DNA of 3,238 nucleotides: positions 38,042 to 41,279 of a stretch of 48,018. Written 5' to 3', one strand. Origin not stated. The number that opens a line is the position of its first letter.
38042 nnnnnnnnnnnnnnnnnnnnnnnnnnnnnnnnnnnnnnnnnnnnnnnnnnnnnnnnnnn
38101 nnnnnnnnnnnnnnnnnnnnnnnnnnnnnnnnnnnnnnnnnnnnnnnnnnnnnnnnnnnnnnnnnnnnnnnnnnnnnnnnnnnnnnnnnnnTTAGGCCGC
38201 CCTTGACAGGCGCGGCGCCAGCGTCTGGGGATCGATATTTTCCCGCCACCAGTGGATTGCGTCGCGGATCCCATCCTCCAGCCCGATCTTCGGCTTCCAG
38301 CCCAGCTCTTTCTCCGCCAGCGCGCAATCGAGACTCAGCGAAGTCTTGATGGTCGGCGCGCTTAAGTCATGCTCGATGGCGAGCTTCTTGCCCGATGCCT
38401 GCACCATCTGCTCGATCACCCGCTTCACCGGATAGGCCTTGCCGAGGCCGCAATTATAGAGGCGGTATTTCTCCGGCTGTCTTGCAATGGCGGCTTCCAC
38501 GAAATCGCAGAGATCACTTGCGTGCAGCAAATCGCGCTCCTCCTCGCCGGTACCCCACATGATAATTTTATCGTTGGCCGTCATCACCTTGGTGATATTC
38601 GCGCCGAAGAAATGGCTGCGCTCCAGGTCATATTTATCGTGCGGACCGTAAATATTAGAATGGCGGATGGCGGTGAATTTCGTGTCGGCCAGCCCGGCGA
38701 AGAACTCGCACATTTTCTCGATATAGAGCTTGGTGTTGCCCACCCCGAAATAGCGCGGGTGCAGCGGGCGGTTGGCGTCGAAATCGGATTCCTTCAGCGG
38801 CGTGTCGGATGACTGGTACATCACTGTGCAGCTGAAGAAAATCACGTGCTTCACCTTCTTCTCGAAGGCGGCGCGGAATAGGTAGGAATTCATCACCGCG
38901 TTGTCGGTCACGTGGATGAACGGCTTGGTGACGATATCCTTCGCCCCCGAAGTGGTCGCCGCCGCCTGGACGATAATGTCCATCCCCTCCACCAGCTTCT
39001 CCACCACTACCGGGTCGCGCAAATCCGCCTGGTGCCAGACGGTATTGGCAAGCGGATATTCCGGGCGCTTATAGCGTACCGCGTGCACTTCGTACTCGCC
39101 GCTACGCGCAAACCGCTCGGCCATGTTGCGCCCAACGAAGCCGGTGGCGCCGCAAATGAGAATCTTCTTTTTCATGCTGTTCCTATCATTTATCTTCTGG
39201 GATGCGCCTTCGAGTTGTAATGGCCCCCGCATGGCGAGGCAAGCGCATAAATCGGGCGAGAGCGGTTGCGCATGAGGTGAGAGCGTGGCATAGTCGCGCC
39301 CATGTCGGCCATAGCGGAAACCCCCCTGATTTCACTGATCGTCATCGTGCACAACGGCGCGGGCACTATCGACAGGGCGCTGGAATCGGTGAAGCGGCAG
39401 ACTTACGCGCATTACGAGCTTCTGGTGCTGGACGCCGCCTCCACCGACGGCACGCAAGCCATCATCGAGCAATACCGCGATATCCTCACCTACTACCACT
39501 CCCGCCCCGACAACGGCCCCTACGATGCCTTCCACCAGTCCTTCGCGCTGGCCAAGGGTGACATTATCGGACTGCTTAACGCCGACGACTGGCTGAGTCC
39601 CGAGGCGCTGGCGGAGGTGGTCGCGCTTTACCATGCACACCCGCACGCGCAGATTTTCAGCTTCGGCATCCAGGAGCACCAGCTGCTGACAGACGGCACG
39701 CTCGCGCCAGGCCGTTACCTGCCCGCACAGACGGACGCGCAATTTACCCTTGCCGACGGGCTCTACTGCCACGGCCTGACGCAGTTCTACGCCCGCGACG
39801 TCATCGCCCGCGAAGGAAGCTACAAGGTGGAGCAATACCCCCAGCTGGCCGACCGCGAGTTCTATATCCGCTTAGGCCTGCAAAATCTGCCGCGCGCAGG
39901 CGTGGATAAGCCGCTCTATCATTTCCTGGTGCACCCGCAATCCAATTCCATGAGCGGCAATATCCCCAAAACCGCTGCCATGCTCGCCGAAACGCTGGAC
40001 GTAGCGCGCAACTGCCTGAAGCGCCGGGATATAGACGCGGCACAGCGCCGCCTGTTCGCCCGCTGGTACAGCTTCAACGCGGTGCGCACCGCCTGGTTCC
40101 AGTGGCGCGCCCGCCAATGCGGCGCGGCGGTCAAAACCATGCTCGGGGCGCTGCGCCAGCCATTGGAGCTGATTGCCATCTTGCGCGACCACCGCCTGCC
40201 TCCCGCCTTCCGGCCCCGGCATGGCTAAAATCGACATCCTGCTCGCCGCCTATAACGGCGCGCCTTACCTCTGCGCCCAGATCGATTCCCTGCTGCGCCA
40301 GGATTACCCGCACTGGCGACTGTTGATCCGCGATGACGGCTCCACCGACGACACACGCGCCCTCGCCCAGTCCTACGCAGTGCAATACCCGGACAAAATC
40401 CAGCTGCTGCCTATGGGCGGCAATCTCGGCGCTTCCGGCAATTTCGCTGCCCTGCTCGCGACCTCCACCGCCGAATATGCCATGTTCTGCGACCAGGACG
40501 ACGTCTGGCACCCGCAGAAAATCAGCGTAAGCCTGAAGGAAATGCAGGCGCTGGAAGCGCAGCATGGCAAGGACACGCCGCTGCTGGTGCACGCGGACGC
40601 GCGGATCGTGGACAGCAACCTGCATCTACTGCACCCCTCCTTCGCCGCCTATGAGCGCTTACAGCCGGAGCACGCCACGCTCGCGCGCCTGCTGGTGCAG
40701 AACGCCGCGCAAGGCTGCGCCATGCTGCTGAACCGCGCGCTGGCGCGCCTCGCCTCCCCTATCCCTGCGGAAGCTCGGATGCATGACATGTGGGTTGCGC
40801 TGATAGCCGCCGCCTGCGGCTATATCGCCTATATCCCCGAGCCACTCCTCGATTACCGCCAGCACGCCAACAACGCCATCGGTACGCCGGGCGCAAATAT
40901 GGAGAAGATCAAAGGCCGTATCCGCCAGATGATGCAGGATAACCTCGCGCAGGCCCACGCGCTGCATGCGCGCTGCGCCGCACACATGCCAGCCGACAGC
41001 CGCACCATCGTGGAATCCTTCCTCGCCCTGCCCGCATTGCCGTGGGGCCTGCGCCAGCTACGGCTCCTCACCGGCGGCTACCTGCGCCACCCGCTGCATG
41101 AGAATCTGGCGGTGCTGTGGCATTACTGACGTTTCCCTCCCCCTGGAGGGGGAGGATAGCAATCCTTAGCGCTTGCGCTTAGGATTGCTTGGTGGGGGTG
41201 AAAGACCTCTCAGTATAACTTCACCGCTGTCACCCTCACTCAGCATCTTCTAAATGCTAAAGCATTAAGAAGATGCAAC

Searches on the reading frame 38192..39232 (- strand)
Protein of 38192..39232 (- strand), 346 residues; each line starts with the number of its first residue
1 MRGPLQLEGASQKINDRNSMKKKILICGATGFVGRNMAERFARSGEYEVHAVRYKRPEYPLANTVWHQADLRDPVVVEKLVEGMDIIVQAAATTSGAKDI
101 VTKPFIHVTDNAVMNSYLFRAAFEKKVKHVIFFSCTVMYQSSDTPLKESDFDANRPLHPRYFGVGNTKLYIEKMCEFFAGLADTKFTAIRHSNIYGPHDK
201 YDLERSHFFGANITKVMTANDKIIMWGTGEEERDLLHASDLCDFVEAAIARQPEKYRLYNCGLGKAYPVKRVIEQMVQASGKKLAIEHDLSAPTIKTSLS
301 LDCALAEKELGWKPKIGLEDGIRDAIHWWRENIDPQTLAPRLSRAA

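Call 18: search_protein_families(library=pfam, proteins=[window:38192-39232:-], max_evalue=0.01)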
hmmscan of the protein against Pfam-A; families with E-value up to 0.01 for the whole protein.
window:38192-39232:- (346 aa): 8 families
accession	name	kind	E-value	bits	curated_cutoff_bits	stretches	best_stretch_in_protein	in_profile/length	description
PF01370.27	Epimerase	-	3.1e-39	135.2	20.9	1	24-262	1-240/240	NAD dependent epimerase/dehydratase family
PF16363.11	GDP_Man_Dehyd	-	1.1e-20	74.8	27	1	25-324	1-331/332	GDP-mannose 4,6 dehydratase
PF13460.12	NAD_binding_10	-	6.8e-09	36.3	27.2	1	28-148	1-111/184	NAD(P)H-binding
PF01073.25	3Beta_HSD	-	1.1e-06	28.3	22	1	25-201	1-188/280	3-beta hydroxysteroid dehydrogenase/isomerase family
PF04321.23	RmlD_sub_bind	-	1.6e-06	27.9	27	1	23-199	2-156/287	RmlD substrate binding domain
PF05368.20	NmrA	-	9.2e-05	22.6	27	1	20-142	1-114/298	NmrA-like family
PF02719.21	Polysacc_synt_2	-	0.0025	17.5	20.2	0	24-134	1-127/293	Polysaccharide biosynthesis protein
PF07993.18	NAD_binding_4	-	0.0045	16.6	20.1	0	77-200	82-212/258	Male sterility protein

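Call 19: search_protein_families(library=ncbifam, proteins=[window:38192-39232:-], max_evalue=1e-10)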
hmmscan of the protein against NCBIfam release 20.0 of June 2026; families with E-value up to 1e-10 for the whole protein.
window:38192-39232:- (346 aa): 5 families
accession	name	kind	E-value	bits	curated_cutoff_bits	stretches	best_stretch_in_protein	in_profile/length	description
NF047922.1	GDPFucSynFcl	equivalog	5.6e-32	111.4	500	1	21-333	2-305/308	GDP-L-fucose synthase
TIGR01179.1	galE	equivalog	5.6e-25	87.9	262.3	1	23-332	1-328/332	UDP-glucose 4-epimerase GalE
TIGR01181.1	dTDP_gluc_dehyt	equivalog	5.5e-20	71.7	365.1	1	23-332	1-314/321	dTDP-glucose 4,6-dehydratase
TIGR02197.1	heptose_epim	equivalog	2.2e-14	53.4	274.6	1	24-328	1-312/316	ADP-glyceromanno-heptose 6-epimerase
NF007956.0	PRK10675.1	subfamily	1e-11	44.6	394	0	65-331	53-331/338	UDP-glucose 4-epimerase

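Call 29: search_solved_structures(query=window:38192-39232:-, max_evalue=1e-15)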
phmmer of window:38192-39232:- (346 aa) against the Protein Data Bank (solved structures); distinct sequences matched with E-value up to 1e-15: 21.
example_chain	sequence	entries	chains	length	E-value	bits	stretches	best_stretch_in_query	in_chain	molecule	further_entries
7ll6_A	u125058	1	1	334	3.2e-24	89.1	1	70-332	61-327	GDP-L-fucose synthase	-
8du0_A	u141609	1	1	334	3.2e-24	89.1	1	70-332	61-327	GDP-L-fucose synthase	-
8sg0_A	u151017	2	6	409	5.8e-22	81.6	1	19-336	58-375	GDP-mannose 3,5-epimerase | GDP-mannose 3,5 epimerase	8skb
2c5a_A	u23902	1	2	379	8.4e-22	81.1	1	21-336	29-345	GDP-MANNOSE-3', 5'-EPIMERASE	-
2c59_A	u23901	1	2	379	1e-21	80.8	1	21-336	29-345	GDP-MANNOSE-3', 5'-EPIMERASE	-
2c5e_A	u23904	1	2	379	1.4e-21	80.3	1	21-336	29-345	GDP-MANNOSE-3', 5'-EPIMERASE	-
2c54_A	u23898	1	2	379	2.6e-21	79.5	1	21-336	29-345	GDP-MANNOSE-3', 5'-EPIMERASE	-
4zrm_A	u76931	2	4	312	1.7e-19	73.5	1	23-333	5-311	UDP-glucose 4-epimerase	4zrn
1e7q_A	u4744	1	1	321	1.3e-17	67.4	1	21-334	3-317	GDP-FUCOSE SYNTHETASE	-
1bsv_A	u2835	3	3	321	1.4e-17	67.2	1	21-334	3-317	PROTEIN (GDP-FUCOSE SYNTHETASE) | GDP-FUCOSE SYNTHETASE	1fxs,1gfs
1e6u_A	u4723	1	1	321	1.9e-17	66.8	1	21-334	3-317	GDP-FUCOSE SYNTHETASE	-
1e7r_A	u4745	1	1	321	2.5e-17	66.4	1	21-334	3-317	GDP-FUCOSE SYNTHETASE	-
1bws_A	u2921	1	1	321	2.7e-17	66.3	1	21-334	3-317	PROTEIN (GDP-4-KETO-6-DEOXY-D-MANNOSE EPIMERASE/REDUCTASE)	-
1e7s_A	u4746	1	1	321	4e-17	65.7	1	21-334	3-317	GDP-FUCOSE SYNTHETASE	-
6kv9_A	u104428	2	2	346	5.6e-17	65.3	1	23-333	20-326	MoeE5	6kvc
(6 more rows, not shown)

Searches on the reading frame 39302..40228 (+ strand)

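Call 18: search_protein_families(library=pfam, proteins=[window:39302-40228:+], max_evalue=0.01)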
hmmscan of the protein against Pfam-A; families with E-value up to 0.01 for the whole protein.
window:39302-40228:+ (308 aa): 3 families
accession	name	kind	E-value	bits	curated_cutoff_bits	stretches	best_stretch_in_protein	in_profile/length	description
PF00535.33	Glycos_transf_2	-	3.4e-25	89.4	23.3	1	11-118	1-111/168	Glycosyl transferase family 2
PF13641.12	Glyco_tranf_2_3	-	4.3e-06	27.4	27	1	10-167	3-170/230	Glycosyltransferase like family 2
PF10111.15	Glyco_tranf_2_2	-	0.006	16.6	27.3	1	12-109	2-105/276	Glycosyltransferase like family 2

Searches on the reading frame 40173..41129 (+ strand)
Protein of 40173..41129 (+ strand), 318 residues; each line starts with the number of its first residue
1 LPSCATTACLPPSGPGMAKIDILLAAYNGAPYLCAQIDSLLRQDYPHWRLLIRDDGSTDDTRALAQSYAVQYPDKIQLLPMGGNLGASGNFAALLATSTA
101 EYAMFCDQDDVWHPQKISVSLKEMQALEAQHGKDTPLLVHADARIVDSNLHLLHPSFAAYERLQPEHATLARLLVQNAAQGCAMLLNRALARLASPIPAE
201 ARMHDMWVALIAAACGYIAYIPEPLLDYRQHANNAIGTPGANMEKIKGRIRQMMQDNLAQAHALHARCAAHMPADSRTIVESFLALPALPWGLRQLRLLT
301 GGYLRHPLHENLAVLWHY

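Call 18: search_protein_families(library=pfam, proteins=[window:40173-41129:+], max_evalue=0.01)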
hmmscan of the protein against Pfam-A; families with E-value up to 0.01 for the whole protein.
window:40173-41129:+ (318 aa): 3 families
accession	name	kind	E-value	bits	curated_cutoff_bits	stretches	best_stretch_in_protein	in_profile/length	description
PF00535.33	Glycos_transf_2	-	6.2e-23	82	23.3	1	22-129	2-108/168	Glycosyl transferase family 2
PF13641.12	Glyco_tranf_2_3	-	1.5e-08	35.4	27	1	22-124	5-111/230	Glycosyltransferase like family 2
PF10111.15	Glyco_tranf_2_2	-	0.00038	20.5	27.3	1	24-139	6-121/276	Glycosyltransferase like family 2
